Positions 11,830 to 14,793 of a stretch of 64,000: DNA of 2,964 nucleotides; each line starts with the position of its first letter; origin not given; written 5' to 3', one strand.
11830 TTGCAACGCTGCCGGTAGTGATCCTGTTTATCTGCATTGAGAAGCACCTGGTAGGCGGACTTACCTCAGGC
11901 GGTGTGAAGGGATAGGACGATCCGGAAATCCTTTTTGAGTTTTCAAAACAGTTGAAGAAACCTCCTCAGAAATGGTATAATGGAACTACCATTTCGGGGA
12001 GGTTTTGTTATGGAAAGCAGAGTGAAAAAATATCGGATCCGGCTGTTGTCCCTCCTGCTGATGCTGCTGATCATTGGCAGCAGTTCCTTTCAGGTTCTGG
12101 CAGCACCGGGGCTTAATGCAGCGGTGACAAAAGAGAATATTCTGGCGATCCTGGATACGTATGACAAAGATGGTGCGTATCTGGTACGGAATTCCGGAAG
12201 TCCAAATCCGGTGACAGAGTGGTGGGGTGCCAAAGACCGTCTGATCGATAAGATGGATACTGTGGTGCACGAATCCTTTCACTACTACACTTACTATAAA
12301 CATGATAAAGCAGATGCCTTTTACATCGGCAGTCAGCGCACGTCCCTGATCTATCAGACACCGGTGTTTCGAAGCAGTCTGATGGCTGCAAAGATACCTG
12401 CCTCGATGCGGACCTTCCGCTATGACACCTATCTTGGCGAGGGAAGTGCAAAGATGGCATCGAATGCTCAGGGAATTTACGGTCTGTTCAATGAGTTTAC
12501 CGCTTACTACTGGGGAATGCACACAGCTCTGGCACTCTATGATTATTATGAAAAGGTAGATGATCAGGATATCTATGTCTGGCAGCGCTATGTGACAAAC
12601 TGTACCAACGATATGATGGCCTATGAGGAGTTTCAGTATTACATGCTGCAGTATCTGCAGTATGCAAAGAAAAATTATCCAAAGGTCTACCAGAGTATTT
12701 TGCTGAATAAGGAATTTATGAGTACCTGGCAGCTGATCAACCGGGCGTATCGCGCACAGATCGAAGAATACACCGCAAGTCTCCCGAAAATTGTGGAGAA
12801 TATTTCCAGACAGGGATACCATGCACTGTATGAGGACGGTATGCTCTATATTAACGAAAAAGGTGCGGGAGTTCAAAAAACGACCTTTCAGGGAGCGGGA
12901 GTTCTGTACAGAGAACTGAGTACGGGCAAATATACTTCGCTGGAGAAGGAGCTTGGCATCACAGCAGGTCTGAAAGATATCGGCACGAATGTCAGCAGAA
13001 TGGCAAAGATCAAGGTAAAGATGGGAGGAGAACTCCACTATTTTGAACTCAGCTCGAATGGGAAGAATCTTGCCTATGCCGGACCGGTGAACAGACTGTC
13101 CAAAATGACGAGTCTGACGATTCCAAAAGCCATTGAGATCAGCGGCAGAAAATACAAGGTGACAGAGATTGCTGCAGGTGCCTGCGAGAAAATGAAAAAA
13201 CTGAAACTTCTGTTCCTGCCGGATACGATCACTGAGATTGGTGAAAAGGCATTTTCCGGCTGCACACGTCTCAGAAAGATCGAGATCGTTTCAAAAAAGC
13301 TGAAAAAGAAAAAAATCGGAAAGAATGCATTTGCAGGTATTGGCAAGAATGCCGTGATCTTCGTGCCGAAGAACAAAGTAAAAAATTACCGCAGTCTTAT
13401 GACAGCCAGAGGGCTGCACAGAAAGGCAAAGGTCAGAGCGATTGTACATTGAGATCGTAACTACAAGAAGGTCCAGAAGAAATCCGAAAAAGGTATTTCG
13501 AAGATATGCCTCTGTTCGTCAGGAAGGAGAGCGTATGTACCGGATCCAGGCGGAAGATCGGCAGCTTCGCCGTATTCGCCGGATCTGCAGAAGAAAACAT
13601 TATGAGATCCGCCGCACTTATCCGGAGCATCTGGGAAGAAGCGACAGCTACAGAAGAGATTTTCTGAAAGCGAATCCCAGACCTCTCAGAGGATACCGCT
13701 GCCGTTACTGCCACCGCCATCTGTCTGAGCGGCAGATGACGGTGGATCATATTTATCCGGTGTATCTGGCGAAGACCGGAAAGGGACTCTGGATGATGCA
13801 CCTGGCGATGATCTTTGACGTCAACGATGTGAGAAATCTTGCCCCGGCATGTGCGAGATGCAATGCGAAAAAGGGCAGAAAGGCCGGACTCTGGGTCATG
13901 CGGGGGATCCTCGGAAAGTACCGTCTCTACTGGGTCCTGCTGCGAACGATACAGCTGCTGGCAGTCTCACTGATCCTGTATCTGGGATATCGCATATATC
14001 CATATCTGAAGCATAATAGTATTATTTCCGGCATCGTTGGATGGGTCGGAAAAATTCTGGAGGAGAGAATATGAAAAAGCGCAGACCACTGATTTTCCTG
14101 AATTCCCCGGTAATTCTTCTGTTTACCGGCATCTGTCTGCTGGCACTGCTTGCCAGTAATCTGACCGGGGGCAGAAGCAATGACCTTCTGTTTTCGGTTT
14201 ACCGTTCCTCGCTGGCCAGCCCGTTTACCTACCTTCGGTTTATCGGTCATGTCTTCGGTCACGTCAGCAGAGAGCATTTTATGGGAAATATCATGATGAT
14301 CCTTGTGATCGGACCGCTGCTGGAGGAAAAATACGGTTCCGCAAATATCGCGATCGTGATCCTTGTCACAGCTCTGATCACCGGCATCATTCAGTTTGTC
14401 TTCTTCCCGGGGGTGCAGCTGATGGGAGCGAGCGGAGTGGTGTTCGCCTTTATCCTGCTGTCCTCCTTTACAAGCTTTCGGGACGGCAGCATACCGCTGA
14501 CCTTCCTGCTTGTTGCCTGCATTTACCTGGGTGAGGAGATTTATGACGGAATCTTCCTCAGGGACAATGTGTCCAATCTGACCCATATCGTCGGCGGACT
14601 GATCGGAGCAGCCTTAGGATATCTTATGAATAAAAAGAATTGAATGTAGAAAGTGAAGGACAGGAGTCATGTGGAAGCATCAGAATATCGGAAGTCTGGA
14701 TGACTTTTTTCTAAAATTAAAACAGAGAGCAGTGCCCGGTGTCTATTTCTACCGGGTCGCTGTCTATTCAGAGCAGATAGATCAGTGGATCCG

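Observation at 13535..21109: Ter-like cluster in which a Ca2+ P-type ATPase replaces TerC/TelA: HNH, rhomboid, 756-aa unknown, TerD, TerD, Ca2+ pump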

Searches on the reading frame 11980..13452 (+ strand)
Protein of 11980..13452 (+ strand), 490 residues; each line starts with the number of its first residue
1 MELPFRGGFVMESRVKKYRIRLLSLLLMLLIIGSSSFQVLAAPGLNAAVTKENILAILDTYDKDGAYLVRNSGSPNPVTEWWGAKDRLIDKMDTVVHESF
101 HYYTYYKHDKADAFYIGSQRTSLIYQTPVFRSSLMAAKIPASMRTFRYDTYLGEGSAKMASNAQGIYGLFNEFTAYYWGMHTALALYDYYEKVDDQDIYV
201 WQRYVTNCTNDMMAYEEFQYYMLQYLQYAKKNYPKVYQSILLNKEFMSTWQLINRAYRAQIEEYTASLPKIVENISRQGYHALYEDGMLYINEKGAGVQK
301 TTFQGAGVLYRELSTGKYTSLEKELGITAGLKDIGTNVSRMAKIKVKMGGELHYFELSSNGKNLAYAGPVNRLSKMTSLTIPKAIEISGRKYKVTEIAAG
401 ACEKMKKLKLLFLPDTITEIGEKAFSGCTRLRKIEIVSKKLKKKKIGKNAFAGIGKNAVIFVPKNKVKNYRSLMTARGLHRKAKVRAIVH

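Call 3: search_protein_families(library=pfam, proteins=[window:11980-13452:+])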
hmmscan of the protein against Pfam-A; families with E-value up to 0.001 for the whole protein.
window:11980-13452:+ (490 aa): 1 family
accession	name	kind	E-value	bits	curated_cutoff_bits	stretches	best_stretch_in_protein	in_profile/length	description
PF13306.12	LRR_5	-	4e-09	36.9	27.7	1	395-465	1-66/127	BspA type Leucine rich repeat region (6 copies)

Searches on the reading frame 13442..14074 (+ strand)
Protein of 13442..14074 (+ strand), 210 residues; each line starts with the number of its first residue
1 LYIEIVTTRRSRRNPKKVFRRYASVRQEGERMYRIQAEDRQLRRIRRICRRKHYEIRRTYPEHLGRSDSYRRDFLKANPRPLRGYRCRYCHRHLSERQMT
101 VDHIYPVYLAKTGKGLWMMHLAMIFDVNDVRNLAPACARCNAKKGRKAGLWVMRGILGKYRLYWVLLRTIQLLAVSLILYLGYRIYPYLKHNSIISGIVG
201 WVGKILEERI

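Call 3: search_protein_families(library=pfam, proteins=[window:13442-14074:+])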
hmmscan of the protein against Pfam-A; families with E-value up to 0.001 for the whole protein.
window:13442-14074:+ (210 aa): 2 families
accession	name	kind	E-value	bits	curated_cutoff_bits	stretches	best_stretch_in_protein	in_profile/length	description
PF01844.29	HNH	-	9.1e-08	32.6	21.4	0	87-108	1-23/47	HNH endonuclease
PF14279.12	HNH_5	-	6e-06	26.5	27.5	0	87-107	1-21/56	HNH endonuclease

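Call 7: search_protein_families(library=ncbifam, proteins=[window:13535-14074:+])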
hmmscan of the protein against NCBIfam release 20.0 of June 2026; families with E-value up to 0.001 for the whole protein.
window:13535-14074:+ (179 aa): 0 families

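Call 8: search_protein_families(library=padloc, proteins=[window:13535-14074:+], max_evalue=0.01)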
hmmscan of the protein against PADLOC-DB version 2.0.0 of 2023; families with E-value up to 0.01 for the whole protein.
window:13535-14074:+ (179 aa): 14 families
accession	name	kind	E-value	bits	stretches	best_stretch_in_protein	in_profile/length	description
PDLC00315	PtuB1|PtuB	-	1.1e-05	23.4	1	53-116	30-79/227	Unknown function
PDLC00353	PtuB1|PtuB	-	0.0011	16.8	1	44-75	41-72/196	Unknown function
PDLC00288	PtuA1|PtuA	-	0.0015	15.2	1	52-115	63-126/733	AAA ATPase domain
PDLC00325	PtuB1|PtuB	-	0.0016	16.1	1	53-118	51-106/213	Unknown function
PDLC00342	PtuB1|PtuB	-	0.0018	15.7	0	56-115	50-98/247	Unknown function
PDLC04262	PDC-M01B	-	0.0021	15.8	1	22-113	48-123/259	-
PDLC00313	PtuB1|PtuB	-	0.003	15.1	1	42-120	40-106/240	Unknown function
PDLC00292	PtuA1|PtuA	-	0.0031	13.9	1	49-115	54-120/726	AAA ATPase domain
PDLC00328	PtuB1|PtuB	-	0.004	14.7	1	37-116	44-120/295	Unknown function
PDLC00332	PtuB1|PtuB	-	0.0041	15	1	53-75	47-69/212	Unknown function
PDLC00337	PtuB1|PtuB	-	0.0042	15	0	53-116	56-107/216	Unknown function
PDLC00345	PtuB1|PtuB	-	0.0052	14.3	1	52-117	50-105/223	Unknown function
PDLC00329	PtuB1|PtuB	-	0.0073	13.7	1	37-116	47-123/331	Unknown function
PDLC04266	PDC-M01B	-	0.009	13.6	0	100-116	125-141/281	-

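Call 29: find_homologous_proteins(query=window:13535-14074:+)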
Query window:13535-14074:+ (179 aa): 30 proteins with E <= 0.001 among 55 candidates.
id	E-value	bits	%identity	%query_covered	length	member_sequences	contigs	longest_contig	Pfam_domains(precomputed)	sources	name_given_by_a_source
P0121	3.7e-117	407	100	100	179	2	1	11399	PF01844.30,PF14279.13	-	-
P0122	5.8e-70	253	69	92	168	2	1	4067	PF01844.30,PF14279.13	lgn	-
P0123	2.2e-68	248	71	87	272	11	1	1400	PF01844.30,PF14279.13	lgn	-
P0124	6.0e-67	243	70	87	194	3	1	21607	PF01844.30,PF14279.13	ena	-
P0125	4.2e-65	237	70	78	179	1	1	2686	PF01844.30,PF14279.13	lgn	-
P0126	1.1e-64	236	69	77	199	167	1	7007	PF01844.30,PF14279.13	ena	-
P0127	9.8e-63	230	68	77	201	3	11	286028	PF01844.30,PF14279.13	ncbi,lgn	-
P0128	1.4e-62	229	72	78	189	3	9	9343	PF01844.30,PF14279.13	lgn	-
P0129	1.6e-62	229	65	84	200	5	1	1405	PF01844.30,PF14279.13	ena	-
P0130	3.9e-60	221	62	78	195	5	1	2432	PF01844.30,PF14279.13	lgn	-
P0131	4.1e-60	221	64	85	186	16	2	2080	PF01844.30,PF14279.13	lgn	-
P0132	4.4e-60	221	68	78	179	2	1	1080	PF01844.30,PF14279.13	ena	-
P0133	7.5e-60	220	64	83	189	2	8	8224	PF01844.30,PF14279.13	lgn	-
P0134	1.2e-59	220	64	84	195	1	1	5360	PF01844.30,PF14279.13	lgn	-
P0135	9.0e-59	217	56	94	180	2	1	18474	PF01844.30,PF14279.13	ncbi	-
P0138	1.5e-56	210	63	75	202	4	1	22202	PF01844.30,PF14279.13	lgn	-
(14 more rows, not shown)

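Call 30: find_encoding_contigs(protein=P0127, flank=8000, max_places=3)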
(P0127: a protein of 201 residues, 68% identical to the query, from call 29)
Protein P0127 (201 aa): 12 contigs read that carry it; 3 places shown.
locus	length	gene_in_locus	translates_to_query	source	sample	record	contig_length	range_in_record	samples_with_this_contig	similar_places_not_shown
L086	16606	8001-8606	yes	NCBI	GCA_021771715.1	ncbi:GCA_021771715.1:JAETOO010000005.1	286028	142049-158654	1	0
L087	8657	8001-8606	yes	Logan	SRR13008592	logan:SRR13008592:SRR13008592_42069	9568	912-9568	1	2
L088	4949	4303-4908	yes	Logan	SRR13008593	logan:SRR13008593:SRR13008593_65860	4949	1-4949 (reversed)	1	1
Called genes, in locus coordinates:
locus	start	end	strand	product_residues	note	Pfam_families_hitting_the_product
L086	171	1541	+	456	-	PF26018:BSH_RND_rel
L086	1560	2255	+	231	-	PF01168:Ala_racemase_N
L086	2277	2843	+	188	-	PF04472:SepF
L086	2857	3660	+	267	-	PF21278:YlmH_1st (weak), PF17774:YlmH_RBD, PF01479:S4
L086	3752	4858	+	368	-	PF00465:Fe-ADH, PF13685:Fe-ADH_2, PF01761:DHQ_synthase, PF24621:DHQS_C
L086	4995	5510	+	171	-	PF01252:Peptidase_A8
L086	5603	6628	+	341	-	PF01479:S4, PF00849:PseudoU_synth_2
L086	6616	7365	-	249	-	PF01171:ATP_bind_3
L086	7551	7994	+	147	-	PF02580:Tyr_Deacylase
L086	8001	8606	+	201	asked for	PF01844:HNH (faint), PF14279:HNH_5 (faint)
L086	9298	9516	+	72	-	PF00403:HMA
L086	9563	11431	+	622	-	PF00122:E1-E2_ATPase, PF00702:Hydrolase, PF12710:HAD (weak), PF08282:Hydrolase_3 (faint)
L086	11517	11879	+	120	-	PF01022:HTH_5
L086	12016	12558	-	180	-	PF07456:Hpre_diP_synt_I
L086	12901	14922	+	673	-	PF01301:Glyco_hydro_35 (faint), PF02449:Glyco_hydro_42, PF08532:Glyco_hydro_42M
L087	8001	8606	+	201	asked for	PF01844:HNH (faint), PF14279:HNH_5 (faint)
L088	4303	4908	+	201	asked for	PF01844:HNH (faint), PF14279:HNH_5 (faint)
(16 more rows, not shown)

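Call 31: find_encoding_contigs(protein=P0124, flank=8000, max_places=2)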
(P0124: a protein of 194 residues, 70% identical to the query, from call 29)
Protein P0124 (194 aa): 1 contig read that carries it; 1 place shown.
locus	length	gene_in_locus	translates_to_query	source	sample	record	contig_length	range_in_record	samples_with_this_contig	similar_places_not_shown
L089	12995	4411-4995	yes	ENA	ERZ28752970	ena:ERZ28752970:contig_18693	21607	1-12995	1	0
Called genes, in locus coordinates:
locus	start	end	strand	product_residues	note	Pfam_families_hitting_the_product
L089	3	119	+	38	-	?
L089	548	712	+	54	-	PF00909:Ammonium_transp (weak)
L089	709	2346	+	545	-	PF00909:Ammonium_transp, PF00543:P-II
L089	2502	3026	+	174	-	PF14378:PAP2_3 (weak), PF01569:PAP2, PF14360:PAP2_C (weak)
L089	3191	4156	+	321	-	PF00781:DAGK_cat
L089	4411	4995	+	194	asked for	PF14279:HNH_5 (faint), PF01844:HNH (faint)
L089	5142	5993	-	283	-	PF03180:Lipoprotein_9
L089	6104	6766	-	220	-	PF00528:BPD_transp_1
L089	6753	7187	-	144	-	PF09383:NIL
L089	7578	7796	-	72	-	PF00005:ABC_tran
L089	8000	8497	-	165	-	PF03466:LysR_substrate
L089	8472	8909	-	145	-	PF00126:HTH_1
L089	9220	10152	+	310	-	-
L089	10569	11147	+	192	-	PF00392:GntR, PF01047:MarR (faint), PF08279:HTH_11 (weak), PF07702:UTRA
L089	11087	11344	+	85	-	PF07702:UTRA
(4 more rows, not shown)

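Call 32: find_encoding_contigs(protein=P0138, flank=8000, max_places=2)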
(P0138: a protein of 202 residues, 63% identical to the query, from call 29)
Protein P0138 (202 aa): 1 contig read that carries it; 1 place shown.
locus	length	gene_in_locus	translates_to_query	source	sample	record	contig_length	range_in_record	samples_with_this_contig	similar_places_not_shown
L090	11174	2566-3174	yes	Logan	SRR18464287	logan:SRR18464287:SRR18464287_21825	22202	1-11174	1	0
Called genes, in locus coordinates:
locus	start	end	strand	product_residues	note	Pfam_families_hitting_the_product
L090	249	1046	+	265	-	PF00849:PseudoU_synth_2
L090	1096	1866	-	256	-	PF01171:ATP_bind_3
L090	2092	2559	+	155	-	PF02580:Tyr_Deacylase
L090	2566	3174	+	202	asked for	PF14279:HNH_5 (faint), PF01844:HNH (faint)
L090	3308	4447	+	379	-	-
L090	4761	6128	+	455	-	PF00498:FHA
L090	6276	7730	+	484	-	PF13367:PrsW-protease, PF16697:Yop-YscD_cpl (weak), PF00498:FHA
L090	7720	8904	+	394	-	PF00069:Pkinase, PF07714:PK_Tyr_Ser-Thr, PF01636:APH (faint), PF00498:FHA (weak)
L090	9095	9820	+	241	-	PF16697:Yop-YscD_cpl (weak)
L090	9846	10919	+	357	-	PF00481:PP2C (weak), PF13672:PP2C_2, PF07228:SpoIIE (faint)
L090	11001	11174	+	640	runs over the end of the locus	PF00069:Pkinase, PF07714:PK_Tyr_Ser-Thr, PF03109:ABC1, PF13306:LRR_5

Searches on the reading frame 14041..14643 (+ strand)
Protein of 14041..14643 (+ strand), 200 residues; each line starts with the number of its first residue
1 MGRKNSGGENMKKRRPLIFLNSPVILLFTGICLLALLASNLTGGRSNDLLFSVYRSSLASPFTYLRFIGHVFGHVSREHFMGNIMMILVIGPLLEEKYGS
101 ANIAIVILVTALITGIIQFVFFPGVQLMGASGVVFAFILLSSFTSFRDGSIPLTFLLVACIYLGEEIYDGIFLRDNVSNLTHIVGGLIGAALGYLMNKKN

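Call 3: search_protein_families(library=pfam, proteins=[window:14041-14643:+])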
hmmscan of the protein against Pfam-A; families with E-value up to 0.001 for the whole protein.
window:14041-14643:+ (200 aa): 1 family
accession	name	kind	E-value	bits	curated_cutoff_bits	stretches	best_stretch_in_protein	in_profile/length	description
PF01694.28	Rhomboid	-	5e-20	72.6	22.6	1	63-197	3-141/143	Rhomboid domain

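Call 7: search_protein_families(library=ncbifam, proteins=[window:14071-14643:+])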
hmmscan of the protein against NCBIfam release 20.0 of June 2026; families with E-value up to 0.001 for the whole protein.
window:14071-14643:+ (190 aa): 3 families
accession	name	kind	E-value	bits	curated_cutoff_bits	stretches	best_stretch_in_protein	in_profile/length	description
NF008155.0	PRK10907.1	equivalog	1.3e-13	50.9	335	1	12-187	94-269/276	rhomboid family intramembrane serine protease GlpG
TIGR04239.1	rhombo_GlpG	equivalog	1.7e-12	47.7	250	1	13-187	95-269/271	rhomboid family intramembrane serine protease GlpG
TIGR03902.1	rhom_GG_sort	equivalog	5.8e-09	36.1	84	1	56-178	18-148/154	rhombosortase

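Call 8: search_protein_families(library=padloc, proteins=[window:14071-14643:+], max_evalue=0.01)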
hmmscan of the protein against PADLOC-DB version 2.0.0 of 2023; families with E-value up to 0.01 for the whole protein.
window:14071-14643:+ (190 aa): 0 families
